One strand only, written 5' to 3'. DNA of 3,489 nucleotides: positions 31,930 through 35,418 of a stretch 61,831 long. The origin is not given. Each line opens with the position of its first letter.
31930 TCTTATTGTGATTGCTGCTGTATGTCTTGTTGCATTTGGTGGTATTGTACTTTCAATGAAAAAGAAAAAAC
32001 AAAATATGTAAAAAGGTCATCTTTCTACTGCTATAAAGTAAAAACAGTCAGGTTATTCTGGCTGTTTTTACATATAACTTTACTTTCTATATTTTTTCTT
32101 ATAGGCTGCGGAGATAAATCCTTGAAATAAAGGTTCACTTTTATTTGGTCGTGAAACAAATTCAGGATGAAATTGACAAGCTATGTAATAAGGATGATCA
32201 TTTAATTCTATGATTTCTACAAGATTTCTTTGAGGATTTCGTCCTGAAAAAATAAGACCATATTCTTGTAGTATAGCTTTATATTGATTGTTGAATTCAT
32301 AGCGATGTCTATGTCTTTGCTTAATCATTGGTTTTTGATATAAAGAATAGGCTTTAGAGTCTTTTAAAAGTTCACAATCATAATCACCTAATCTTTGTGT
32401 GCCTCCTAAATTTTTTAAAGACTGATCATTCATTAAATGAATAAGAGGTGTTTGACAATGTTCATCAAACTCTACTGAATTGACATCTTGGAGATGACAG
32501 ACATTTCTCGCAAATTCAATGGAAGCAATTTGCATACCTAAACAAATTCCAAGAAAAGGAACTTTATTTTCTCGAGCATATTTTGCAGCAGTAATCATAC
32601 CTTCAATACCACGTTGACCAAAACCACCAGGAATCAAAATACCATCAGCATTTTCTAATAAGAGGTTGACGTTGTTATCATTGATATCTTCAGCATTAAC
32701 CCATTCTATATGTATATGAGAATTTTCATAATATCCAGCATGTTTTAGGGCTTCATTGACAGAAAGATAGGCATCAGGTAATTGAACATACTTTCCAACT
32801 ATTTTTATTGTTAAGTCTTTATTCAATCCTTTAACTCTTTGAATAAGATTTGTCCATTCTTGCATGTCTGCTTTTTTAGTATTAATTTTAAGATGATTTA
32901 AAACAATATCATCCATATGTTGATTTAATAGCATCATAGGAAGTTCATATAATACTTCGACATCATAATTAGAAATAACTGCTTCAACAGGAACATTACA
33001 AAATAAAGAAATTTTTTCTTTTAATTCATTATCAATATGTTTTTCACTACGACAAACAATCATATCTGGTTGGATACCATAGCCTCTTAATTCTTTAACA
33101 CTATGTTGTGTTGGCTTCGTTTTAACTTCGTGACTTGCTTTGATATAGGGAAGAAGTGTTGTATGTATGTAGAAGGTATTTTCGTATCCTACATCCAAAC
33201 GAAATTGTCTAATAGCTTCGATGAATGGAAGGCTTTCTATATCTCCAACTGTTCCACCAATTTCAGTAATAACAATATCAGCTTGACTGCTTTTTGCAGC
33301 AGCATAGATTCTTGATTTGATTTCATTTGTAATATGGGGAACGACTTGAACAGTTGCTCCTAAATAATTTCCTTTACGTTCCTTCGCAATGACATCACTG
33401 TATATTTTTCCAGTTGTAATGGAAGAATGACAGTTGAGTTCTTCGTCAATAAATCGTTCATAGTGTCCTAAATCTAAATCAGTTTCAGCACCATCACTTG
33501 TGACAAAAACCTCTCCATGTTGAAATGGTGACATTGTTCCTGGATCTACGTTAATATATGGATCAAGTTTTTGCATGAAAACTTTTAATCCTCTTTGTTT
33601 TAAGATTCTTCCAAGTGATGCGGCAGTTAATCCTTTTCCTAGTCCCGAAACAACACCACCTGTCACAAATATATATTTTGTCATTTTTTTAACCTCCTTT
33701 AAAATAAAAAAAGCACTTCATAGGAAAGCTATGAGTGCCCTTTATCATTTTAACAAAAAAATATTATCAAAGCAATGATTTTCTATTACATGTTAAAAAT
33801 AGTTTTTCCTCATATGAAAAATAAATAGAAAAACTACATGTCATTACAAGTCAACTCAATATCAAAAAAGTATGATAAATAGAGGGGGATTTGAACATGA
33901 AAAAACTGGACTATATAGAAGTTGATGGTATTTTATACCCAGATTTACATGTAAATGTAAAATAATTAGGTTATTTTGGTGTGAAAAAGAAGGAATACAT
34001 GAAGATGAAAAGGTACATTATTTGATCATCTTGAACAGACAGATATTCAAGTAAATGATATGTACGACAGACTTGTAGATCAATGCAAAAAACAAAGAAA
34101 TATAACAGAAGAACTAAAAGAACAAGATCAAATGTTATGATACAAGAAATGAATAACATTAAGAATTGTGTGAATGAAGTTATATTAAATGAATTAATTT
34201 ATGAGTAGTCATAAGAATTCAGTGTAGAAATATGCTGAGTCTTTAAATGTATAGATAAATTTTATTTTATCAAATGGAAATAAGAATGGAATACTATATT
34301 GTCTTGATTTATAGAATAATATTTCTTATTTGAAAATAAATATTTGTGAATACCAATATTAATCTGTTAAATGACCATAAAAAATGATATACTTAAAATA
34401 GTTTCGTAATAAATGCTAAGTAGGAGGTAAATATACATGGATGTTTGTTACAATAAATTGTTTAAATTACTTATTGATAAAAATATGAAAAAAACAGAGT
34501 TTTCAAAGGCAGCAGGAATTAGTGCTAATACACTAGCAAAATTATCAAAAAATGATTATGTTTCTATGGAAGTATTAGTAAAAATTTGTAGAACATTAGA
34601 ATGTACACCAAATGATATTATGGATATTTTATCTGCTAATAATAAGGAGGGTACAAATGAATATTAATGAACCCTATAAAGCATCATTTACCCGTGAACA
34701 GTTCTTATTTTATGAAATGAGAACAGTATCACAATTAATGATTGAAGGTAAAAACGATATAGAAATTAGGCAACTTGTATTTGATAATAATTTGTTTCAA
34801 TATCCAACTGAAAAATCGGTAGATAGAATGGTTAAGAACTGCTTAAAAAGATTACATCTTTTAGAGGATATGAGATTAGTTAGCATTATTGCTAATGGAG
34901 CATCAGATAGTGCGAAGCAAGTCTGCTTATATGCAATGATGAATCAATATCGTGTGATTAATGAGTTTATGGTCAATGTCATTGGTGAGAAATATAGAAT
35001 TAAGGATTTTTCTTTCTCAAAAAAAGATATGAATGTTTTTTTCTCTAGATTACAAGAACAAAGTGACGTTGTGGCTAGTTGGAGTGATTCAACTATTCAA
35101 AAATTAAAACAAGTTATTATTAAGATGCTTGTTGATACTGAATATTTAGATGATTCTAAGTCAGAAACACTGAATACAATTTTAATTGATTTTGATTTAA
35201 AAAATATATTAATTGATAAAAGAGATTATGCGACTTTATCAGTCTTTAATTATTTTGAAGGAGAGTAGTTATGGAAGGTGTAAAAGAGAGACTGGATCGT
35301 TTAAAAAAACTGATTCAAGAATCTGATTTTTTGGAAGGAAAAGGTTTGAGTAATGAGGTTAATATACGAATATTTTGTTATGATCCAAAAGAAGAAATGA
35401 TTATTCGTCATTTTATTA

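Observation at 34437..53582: Complete type 1 BREX locus whose canonical six-gene array is interrupted three times by extra genes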

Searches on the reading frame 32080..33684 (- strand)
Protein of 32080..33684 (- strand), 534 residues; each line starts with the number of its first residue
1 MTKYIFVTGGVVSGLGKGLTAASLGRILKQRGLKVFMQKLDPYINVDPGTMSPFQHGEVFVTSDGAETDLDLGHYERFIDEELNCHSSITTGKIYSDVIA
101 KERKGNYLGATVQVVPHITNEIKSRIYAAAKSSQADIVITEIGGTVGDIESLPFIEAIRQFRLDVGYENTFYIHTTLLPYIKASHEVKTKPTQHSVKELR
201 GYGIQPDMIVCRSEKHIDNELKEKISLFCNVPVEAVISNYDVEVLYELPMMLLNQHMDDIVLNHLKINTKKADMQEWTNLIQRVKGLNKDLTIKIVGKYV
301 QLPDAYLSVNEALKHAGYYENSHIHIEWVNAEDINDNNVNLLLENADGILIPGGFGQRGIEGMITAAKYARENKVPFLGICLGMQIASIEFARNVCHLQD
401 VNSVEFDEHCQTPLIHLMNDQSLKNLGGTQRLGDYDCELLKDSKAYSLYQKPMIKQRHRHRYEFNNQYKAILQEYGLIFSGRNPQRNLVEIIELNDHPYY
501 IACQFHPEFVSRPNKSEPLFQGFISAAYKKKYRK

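Call 94: list_cluster_members(proteins=[window:32080-33684:-, window:51546-53582:+])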
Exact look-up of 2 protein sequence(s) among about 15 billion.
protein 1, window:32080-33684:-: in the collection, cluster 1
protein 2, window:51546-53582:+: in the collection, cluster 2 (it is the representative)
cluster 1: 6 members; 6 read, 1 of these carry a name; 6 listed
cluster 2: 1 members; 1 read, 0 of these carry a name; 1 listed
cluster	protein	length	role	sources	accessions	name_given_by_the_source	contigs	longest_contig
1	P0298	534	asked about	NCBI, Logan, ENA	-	-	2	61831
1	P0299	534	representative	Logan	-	-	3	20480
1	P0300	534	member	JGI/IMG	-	CTP synthase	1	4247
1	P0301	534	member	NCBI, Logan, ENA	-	-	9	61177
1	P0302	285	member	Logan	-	-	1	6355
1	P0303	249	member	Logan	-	-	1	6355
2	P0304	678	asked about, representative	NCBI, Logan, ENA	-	-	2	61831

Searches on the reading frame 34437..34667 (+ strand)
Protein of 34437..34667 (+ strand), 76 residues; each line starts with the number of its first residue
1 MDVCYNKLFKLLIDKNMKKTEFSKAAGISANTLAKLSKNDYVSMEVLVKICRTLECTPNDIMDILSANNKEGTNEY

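Call 4: search_protein_families(library=pfam, proteins=[window:34437-34667:+], max_evalue=0.01)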
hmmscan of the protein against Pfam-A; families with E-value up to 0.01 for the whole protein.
window:34437-34667:+ (76 aa): 3 families
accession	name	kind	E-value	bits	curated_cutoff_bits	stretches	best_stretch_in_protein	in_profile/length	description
PF13443.12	HTH_26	-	4.7e-19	68.8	22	1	7-63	1-59/63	Cro/C1-type HTH DNA-binding domain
PF01381.28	HTH_3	-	6.6e-07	29.7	23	1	10-60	3-54/55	Helix-turn-helix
PF12844.13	HTH_19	-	0.0054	17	30.2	1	7-62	3-59/64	Helix-turn-helix domain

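Call 5: search_protein_families(library=padloc, proteins=[window:34437-34667:+], max_evalue=0.01)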
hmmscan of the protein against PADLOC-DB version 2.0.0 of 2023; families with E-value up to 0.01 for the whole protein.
window:34437-34667:+ (76 aa): 2 families
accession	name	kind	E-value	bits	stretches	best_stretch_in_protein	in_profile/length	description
PDLC02926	HTH_VI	-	7.9e-06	24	1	14-72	12-70/92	-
PDLC04775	PDC-M69A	-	0.0045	15.5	1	6-64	10-69/113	-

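Call 58: search_protein_families(library=ncbifam, proteins=[window:34437-34667:+], max_evalue=0.01)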
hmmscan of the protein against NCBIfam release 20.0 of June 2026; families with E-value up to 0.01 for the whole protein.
window:34437-34667:+ (76 aa): 5 families
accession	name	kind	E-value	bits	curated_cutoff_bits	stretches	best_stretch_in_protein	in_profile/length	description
NF000090.1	trans_reg_VanU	equivalog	3.5e-21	75.2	150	1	1-66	1-66/75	glycopeptide resistance transcriptional regulator VanU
NF010465.0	PRK13890.1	equivalog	0.00096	19.2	96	1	4-56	6-59/121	conjugal transfer protein TrbA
NF041575.1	antitoxPezA_Strep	equivalog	0.0024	17.9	290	1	14-62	12-61/158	type II toxin-antitoxin system antitoxin PezA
NF006015.0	PRK08154.1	subfamily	0.0041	16.3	204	1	15-65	42-93/314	anaerobic benzoate catabolism transcriptional regulator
NF038310.1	lysogeny_AimR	equivalog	0.0055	15.8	70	1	13-57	6-51/365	AimR family lysis-lysogeny pheromone receptor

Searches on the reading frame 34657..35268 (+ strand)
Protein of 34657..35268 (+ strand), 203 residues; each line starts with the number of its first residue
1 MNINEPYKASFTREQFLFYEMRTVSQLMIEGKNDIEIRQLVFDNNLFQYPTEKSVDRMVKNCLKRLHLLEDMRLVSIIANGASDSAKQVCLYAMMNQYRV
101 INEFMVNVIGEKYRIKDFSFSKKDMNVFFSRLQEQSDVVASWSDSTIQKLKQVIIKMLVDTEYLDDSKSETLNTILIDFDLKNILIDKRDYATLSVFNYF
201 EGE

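Call 4: search_protein_families(library=pfam, proteins=[window:34657-35268:+], max_evalue=0.01)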
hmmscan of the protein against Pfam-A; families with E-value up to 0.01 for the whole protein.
window:34657-35268:+ (203 aa): 1 family
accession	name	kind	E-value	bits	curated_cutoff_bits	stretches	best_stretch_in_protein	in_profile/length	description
PF08849.17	BrxA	-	1.3e-59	201.4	23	1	6-186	2-181/184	BrxA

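Call 5: search_protein_families(library=padloc, proteins=[window:34657-35268:+], max_evalue=0.01)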
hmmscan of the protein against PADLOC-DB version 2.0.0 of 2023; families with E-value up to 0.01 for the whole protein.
window:34657-35268:+ (203 aa): 12 families
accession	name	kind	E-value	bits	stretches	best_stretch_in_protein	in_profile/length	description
PDLC02451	BrxA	-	9.3e-63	210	1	1-198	1-198/201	BrxA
PDLC02457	BrxA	-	2.1e-29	100.7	1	7-197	8-197/201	BrxA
PDLC02452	BrxA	-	1.8e-25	87.8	1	7-188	3-183/204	BrxA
PDLC02443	BrxA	-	7.6e-24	82.5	1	4-201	5-198/203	BrxA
PDLC02447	BrxA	-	1e-23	82.1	1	6-185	4-183/199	BrxA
PDLC02441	BrxA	-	1.6e-22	78.3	1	7-188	16-196/209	BrxA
PDLC02440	BrxA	-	4.7e-20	70.3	1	7-170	5-167/199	BrxA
PDLC02438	BrxA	-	5.2e-20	70.2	1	8-166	6-163/200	BrxA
PDLC02439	BrxA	-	1.3e-19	68.5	1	16-185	16-184/200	BrxA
PDLC02446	BrxA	-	4.9e-06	24.7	1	7-188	8-186/211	BrxA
PDLC02445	BrxA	-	6.5e-06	24.1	1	6-168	6-172/262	BrxA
PDLC02458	BrxA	-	7.5e-06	23.6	1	21-166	17-170/258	BrxA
